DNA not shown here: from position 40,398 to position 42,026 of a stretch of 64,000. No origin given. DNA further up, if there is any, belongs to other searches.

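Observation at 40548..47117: LysR-flanked envelope operon: OsmC, PD40-amidohydrolase and two exported non-canonical LanC-like proteins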

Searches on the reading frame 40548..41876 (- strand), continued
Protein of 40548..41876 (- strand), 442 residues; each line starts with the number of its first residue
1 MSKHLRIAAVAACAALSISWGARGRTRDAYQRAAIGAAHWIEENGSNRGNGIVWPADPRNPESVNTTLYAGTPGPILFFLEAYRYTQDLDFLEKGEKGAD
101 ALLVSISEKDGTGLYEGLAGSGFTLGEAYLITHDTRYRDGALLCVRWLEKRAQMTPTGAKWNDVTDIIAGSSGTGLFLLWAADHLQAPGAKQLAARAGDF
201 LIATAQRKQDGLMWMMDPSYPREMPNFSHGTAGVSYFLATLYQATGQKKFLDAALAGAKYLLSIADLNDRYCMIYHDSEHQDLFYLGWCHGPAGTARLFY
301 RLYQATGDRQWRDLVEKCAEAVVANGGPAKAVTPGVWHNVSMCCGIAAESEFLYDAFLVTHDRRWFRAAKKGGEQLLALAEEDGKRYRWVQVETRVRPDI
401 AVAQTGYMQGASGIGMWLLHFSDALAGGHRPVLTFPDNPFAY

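Call 6: search_solved_structures(query=window:40548-41876:-, max_evalue=1, show_alignments=3)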
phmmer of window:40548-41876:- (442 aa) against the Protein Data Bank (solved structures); distinct sequences matched with E-value up to 1: 15.
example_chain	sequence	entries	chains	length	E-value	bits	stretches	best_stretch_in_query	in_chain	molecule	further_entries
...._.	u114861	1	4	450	0.00022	23.5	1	66-324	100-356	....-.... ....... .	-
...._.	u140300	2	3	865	0.00091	21.5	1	169-385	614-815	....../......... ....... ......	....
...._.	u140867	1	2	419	0.0019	20.4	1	223-322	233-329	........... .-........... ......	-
3e6u_A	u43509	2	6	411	0.0021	20.3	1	223-322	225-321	LanC-like protein 1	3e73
8czk_A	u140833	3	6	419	0.0022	20.2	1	223-322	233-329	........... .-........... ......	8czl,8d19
3t33_A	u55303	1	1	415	0.036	16.2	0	227-263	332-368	G protein coupled receptor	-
6yqx_A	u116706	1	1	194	0.043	16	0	183-220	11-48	de novo designed TIM barrel DeNovoTIM13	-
6yqy_A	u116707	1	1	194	0.27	13.3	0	82-112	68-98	de novo designed TIM barrel sTIM11noCys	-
4mtl_A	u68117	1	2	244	0.27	13.3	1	64-118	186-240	Protein-lysine methyltransferase METTL21C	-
4v1r_A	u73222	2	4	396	0.28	13.3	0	29-95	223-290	ALPHA-1,6-MANNANASE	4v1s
5bvl_A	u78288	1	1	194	0.32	13.1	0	82-112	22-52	designed TIM barrel sTIM11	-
7osu_A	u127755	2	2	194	0.33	13.1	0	82-112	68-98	sTIM11noCys-SB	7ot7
8byk_A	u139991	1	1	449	0.37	12.9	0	224-288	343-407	Lanthionine synthetase C-like protein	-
6st5_A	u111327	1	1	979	0.49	12.5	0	112-320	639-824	LicM2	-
7p12_A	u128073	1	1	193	0.95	11.5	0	183-220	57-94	DeNovoTIM13-SB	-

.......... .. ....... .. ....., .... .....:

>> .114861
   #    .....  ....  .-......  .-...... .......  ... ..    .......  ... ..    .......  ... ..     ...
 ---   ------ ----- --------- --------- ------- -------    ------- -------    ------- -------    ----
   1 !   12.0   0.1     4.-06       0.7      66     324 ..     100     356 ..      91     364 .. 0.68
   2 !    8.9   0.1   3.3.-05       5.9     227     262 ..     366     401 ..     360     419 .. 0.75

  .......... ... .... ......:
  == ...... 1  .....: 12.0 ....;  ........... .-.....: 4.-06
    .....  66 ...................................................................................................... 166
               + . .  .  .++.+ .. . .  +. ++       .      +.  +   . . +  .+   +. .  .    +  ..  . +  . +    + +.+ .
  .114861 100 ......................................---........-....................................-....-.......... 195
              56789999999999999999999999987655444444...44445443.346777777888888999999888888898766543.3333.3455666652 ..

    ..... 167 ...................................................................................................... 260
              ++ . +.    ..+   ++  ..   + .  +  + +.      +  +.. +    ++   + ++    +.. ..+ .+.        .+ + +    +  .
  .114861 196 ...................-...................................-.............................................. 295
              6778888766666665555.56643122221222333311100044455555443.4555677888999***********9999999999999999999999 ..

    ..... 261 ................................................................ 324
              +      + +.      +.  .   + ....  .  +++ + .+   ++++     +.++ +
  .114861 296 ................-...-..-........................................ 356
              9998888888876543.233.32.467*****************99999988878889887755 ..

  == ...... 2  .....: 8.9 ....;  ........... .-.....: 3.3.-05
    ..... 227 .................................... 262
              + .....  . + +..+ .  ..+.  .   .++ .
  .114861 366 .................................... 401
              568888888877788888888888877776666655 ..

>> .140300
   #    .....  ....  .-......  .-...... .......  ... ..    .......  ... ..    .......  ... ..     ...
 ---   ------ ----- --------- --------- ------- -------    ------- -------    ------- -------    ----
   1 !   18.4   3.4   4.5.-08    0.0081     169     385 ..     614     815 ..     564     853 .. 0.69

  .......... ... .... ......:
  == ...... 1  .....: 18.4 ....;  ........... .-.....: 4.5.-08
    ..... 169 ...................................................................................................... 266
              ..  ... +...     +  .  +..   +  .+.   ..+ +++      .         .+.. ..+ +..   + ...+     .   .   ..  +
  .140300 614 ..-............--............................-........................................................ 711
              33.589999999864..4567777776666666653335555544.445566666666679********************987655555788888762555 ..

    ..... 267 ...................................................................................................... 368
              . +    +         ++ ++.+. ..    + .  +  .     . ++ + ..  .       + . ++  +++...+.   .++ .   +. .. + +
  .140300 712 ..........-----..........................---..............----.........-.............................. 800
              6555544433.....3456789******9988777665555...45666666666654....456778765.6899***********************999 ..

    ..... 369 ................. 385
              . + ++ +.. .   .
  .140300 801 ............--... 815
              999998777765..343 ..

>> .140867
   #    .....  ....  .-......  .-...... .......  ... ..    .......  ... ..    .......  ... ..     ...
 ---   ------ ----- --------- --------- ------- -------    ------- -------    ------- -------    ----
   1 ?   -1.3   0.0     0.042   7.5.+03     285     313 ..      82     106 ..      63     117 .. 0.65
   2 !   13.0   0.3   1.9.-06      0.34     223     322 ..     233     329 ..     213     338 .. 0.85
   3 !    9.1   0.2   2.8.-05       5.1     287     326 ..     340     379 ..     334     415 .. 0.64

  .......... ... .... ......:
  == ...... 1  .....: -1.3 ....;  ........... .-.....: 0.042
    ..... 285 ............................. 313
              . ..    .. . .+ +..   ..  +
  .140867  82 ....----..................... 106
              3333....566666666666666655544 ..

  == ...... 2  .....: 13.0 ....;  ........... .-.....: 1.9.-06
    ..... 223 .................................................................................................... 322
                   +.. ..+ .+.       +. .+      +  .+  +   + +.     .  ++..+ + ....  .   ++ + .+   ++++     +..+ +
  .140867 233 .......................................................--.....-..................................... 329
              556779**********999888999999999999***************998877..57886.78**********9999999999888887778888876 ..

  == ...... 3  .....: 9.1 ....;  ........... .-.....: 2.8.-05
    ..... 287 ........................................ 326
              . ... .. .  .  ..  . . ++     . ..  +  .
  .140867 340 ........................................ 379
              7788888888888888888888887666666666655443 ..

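Call 7: find_encoding_contigs(protein=P0001, flank=10000, max_places=3)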
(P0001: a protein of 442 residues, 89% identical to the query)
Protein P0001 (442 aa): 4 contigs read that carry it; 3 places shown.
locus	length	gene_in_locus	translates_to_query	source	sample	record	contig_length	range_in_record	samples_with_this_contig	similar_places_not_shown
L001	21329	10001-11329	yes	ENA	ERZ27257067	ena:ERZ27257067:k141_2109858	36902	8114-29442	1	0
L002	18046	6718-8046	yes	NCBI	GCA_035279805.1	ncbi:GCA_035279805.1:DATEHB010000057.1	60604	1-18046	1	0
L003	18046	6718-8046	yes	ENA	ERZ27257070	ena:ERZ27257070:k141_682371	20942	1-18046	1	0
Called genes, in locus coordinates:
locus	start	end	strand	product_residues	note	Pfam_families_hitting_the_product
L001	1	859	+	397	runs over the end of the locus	-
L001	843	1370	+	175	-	-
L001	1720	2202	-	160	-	PF00665:rve (weak), PF13683:rve_3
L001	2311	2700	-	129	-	-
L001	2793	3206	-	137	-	-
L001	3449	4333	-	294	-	PF00589:Phage_integrase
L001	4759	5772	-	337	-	PF00126:HTH_1, PF03466:LysR_substrate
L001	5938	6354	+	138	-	PF02566:OsmC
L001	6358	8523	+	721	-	PF07676:PD40 (faint), PF26550:Tricorn_2nd (faint), PF00930:DPPIV_N (faint), PF25174:Beta-prop_THOC3 (faint), PF26549:Tricorn_N (weak), PF07969:Amidohydro_3 (faint), PF01979:Amidohydro_1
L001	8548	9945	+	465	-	PF03663:Glyco_hydro_76 (faint), PF05147:LANC_like, PF07944:Beta-AFase-like_GH127_cat (faint)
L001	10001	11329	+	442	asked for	PF05147:LANC_like, PF07944:Beta-AFase-like_GH127_cat (faint), PF06662:C5-epim_C (faint)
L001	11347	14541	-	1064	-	PF25852:DUF6242_C (faint), PF02012:BNR (faint), PF13088:BNR_2 (faint), PF15902:Sortilin-Vps10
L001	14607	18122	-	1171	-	PF13620:CarboxypepD_reg, PF25183:OMP_b-brl_4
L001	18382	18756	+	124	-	PF02586:SRAP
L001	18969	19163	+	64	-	-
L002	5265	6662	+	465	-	PF03663:Glyco_hydro_76 (faint), PF05147:LANC_like, PF07944:Beta-AFase-like_GH127_cat (faint)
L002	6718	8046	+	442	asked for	PF05147:LANC_like, PF07944:Beta-AFase-like_GH127_cat (faint), PF06662:C5-epim_C (faint)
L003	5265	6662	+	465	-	PF03663:Glyco_hydro_76 (faint), PF05147:LANC_like, PF07944:Beta-AFase-like_GH127_cat (faint)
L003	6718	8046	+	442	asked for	PF05147:LANC_like, PF07944:Beta-AFase-like_GH127_cat (faint), PF06662:C5-epim_C (faint)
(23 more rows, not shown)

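Call 8: find_encoding_contigs(protein=P0006, flank=10000, max_places=2)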
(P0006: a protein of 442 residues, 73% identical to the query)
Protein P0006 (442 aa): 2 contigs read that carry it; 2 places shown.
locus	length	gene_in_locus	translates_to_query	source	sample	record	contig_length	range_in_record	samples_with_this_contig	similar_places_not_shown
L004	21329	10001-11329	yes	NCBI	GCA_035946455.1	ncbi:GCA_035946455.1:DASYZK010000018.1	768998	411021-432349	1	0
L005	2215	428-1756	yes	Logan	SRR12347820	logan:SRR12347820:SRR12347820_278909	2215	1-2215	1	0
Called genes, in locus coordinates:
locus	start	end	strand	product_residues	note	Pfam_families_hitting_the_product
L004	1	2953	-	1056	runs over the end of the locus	PF14870:PSII_BNR (faint), PF13088:BNR_2 (faint), PF25852:DUF6242_C (faint), PF02012:BNR (faint), PF15902:Sortilin-Vps10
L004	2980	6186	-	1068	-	PF13088:BNR_2 (faint), PF15902:Sortilin-Vps10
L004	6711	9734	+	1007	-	PF13620:CarboxypepD_reg, PF13715:CarbopepD_reg_2, PF25183:OMP_b-brl_4, PF00593:TonB_dep_Rec_b-barrel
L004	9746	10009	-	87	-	-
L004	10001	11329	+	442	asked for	PF03663:Glyco_hydro_76 (faint), PF07944:Beta-AFase-like_GH127_cat (faint), PF05147:LANC_like, PF06662:C5-epim_C (faint)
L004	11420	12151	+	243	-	-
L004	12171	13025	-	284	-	PF04072:LCM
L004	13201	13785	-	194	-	PF13302:Acetyltransf_3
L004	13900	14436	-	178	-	-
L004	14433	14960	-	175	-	PF13411:MerR_1, PF00376:MerR, PF09278:MerR-DNA-bind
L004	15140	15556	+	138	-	PF00376:MerR, PF13411:MerR_1, PF09278:MerR-DNA-bind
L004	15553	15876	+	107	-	-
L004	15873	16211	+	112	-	-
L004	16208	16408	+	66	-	-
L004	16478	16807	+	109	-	-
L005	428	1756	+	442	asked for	PF03663:Glyco_hydro_76 (faint), PF07944:Beta-AFase-like_GH127_cat (faint), PF05147:LANC_like, PF06662:C5-epim_C (faint)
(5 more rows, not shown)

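Call 9: find_encoding_contigs(protein=P0068, flank=10000, max_places=2)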
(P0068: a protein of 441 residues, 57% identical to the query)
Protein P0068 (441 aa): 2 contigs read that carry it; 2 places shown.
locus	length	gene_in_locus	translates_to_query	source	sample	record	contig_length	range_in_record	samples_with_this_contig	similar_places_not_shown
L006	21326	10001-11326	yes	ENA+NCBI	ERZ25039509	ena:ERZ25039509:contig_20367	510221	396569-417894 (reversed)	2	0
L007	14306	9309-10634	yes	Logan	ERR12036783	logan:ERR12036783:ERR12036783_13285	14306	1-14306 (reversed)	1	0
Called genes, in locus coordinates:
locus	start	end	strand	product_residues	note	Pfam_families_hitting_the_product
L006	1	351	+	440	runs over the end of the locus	-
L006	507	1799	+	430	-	PF00144:Beta-lactamase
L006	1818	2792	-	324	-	PF00392:GntR, PF27163:YmtS_Ross (weak)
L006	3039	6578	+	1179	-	PF13620:CarboxypepD_reg, PF25183:OMP_b-brl_4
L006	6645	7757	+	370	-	PF00291:PALP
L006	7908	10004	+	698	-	PF07676:PD40 (faint), PF26549:Tricorn_N, PF26550:Tricorn_2nd, PF01979:Amidohydro_1, PF07969:Amidohydro_3 (weak)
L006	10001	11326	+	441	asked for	PF03663:Glyco_hydro_76 (faint), PF07944:Beta-AFase-like_GH127_cat (faint), PF05147:LANC_like, PF06662:C5-epim_C (faint), PF07470:Glyco_hydro_88 (faint)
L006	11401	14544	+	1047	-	PF14870:PSII_BNR (faint), PF25852:DUF6242_C (faint), PF02012:BNR (faint), PF13088:BNR_2 (faint), PF15902:Sortilin-Vps10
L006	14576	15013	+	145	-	PF02566:OsmC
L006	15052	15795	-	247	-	-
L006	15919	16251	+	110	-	-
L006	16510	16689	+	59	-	-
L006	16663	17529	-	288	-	-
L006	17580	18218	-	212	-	PF00702:Hydrolase, PF13419:HAD_2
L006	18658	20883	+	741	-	PF08308:PEGA (faint), PF13620:CarboxypepD_reg, PF17210:SdrD_B (faint), PF25183:OMP_b-brl_4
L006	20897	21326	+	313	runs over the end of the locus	PF25183:OMP_b-brl_4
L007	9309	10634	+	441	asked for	PF03663:Glyco_hydro_76 (faint), PF07944:Beta-AFase-like_GH127_cat (faint), PF05147:LANC_like, PF06662:C5-epim_C (faint), PF07470:Glyco_hydro_88 (faint)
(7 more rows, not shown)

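Call 13: find_encoding_contigs(protein=window:40548-41876:-, flank=10000, max_places=3)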
Protein window:40548-41876:- (442 aa): 1 contig read that carries it; 1 place shown.
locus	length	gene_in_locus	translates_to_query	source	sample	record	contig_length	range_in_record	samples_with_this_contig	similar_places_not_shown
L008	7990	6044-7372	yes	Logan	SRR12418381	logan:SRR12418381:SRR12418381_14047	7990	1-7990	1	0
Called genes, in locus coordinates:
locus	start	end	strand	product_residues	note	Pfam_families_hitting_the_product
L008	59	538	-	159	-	PF11188:DUF2975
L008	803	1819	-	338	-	PF00126:HTH_1, PF03466:LysR_substrate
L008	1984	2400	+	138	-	PF02566:OsmC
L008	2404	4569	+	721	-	PF07676:PD40 (faint), PF26549:Tricorn_N (weak), PF26550:Tricorn_2nd (faint), PF00930:DPPIV_N (faint), PF25174:Beta-prop_THOC3 (faint), PF26549:Tricorn_N, PF01979:Amidohydro_1, PF07969:Amidohydro_3 (weak)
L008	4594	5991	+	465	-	PF05147:LANC_like, PF07944:Beta-AFase-like_GH127_cat (faint)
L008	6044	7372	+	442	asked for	PF05147:LANC_like, PF06662:C5-epim_C (faint), PF07470:Glyco_hydro_88 (faint)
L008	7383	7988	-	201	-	?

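Call 18: find_related_loci(query=A1, collection=genome_contigs, flank=10000)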
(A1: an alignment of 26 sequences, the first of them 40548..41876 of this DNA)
Query A1 (442 aa) in genome_contigs; peptide patterns used: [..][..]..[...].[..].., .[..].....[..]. (x = any residue, [..] = any of these).
471 stretches matched a pattern; 428 encode a relative of the query (tblastn E <= 1e-3); the best 80 are kept; 80 distinct loci.
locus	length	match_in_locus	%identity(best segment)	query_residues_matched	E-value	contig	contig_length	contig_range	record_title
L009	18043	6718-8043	89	1-442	0e+0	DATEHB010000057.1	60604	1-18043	MAG TPA_asm: Candidatus Acidiferrales bacterium isolate SMAG_U8800 k141_978636, whole genome shotgun sequence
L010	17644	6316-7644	74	1-442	0e+0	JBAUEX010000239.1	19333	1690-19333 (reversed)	MAG: Candidatus Acidiferrales bacterium isolate MFD10991_ilm_asm_bin22 k127_147893, whole genome shotgun sequence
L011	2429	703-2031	74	1-442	0e+0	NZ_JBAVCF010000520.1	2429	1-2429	MAG: Bradyrhizobium sp. isolate MFD06055_ilm_asm_bin3 k127_18872, whole genome shotgun sequence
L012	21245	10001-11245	73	29-442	0e+0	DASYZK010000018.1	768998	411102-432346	MAG TPA_asm: Candidatus Acidiferrales bacterium isolate SMAG_U6360 k141_767146, whole genome shotgun sequence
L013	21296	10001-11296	69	18-442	0e+0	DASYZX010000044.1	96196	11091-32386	MAG TPA_asm: Candidatus Acidiferrales bacterium isolate SMAG_U6373 k141_896544, whole genome shotgun sequence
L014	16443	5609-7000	62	1-442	0e+0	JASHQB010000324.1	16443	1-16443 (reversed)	MAG: Candidatus Acidiferrales bacterium isolate JOPF064 JOPF_N043_contig_91051, whole genome shotgun sequence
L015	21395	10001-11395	61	1-442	0e+0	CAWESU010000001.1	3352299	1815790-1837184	MAG: uncultured Acidobacteriota bacterium isolate MFD03399.bin.1.4 genome assembly, contig: contig_187, whole genome sho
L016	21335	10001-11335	59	6-442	6e-175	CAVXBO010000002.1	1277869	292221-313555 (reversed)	MAG: uncultured Acidobacteriota bacterium isolate MFD03399.bin.2.120 genome assembly, contig: contig_1377, whole genome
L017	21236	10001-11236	61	34-442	3e-173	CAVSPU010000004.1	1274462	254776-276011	MAG: uncultured Acidobacteriota bacterium isolate MFD03044.bin.1.2 genome assembly, contig: contig_33036, whole genome s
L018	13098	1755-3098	58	1-442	2e-171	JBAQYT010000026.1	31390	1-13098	MAG: Candidatus Acidiferrales bacterium isolate MFD10881_ilm_asm_bin85 k127_349906, whole genome shotgun sequence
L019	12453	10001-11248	60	30-442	3e-171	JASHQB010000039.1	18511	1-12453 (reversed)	MAG: Candidatus Acidiferrales bacterium isolate JOPF064 JOPF_N043_contig_10502, whole genome shotgun sequence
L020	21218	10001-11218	58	37-442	8e-162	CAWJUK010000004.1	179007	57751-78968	MAG: uncultured Acidobacteriaceae bacterium isolate MFD09603.bin.3.218 genome assembly, contig: contig_20586, whole geno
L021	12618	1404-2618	59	30-442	3e-161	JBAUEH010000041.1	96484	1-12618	MAG: Candidatus Acidiferrales bacterium isolate MFD10743_ilm_asm_bin16 k127_104885, whole genome shotgun sequence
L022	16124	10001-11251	57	29-442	2e-158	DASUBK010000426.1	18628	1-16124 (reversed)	MAG TPA_asm: Terriglobales bacterium isolate SMAG_U2519 k141_828169, whole genome shotgun sequence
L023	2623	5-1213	54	37-440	9e-149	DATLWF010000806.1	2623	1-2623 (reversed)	MAG TPA_asm: Blastocatellia bacterium isolate SMAG_U13211 k141_359031, whole genome shotgun sequence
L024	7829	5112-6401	51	10-440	2e-140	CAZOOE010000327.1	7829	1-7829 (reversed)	MAG TPA_asm: uncultured Clostridia bacterium isolate SRP273308_co1_75 genome assembly, contig: NODE_14771_length_7829_co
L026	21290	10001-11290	51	7-440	2e-138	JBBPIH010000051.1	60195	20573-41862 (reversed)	MAG: Acidobacteriota bacterium isolate BPF2-12-14_bin_2 NODE_52_length_60195_cov_26.399767, whole genome shotgun sequenc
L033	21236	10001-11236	51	28-440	2e-133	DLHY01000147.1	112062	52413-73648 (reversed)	MAG TPA_asm: Chloracidobacterium sp. UBA7656 UBA7656_contig_1150, whole genome shotgun sequence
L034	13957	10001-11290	49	10-440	4e-133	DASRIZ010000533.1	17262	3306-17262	MAG TPA_asm: Blastocatellia bacterium isolate SMAG_U10123 k141_2189824, whole genome shotgun sequence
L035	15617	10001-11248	49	24-440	7e-133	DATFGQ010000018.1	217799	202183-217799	MAG TPA_asm: Blastocatellia bacterium isolate SMAG_U8667 k141_752282, whole genome shotgun sequence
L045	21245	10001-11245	48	25-440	1e-128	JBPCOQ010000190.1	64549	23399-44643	MAG: Bryobacteraceae bacterium isolate TH_ant_mag_160 S1Ck127_5343330_flag_1_multi_38.9882_len_64549, whole genome shotg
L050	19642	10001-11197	50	50-440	5e-127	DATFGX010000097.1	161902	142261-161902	MAG TPA_asm: Blastocatellia bacterium isolate SMAG_U8674 k141_2410850, whole genome shotgun sequence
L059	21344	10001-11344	58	1-442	1e-171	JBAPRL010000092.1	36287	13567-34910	MAG: Candidatus Acidiferrales bacterium isolate MFD00650_ilm_asm_bin10 k127_23422, whole genome shotgun sequence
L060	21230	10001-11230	50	30-440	3e-124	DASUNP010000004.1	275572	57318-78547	MAG TPA_asm: Blastocatellia bacterium isolate SMAG_U1603 k141_640526, whole genome shotgun sequence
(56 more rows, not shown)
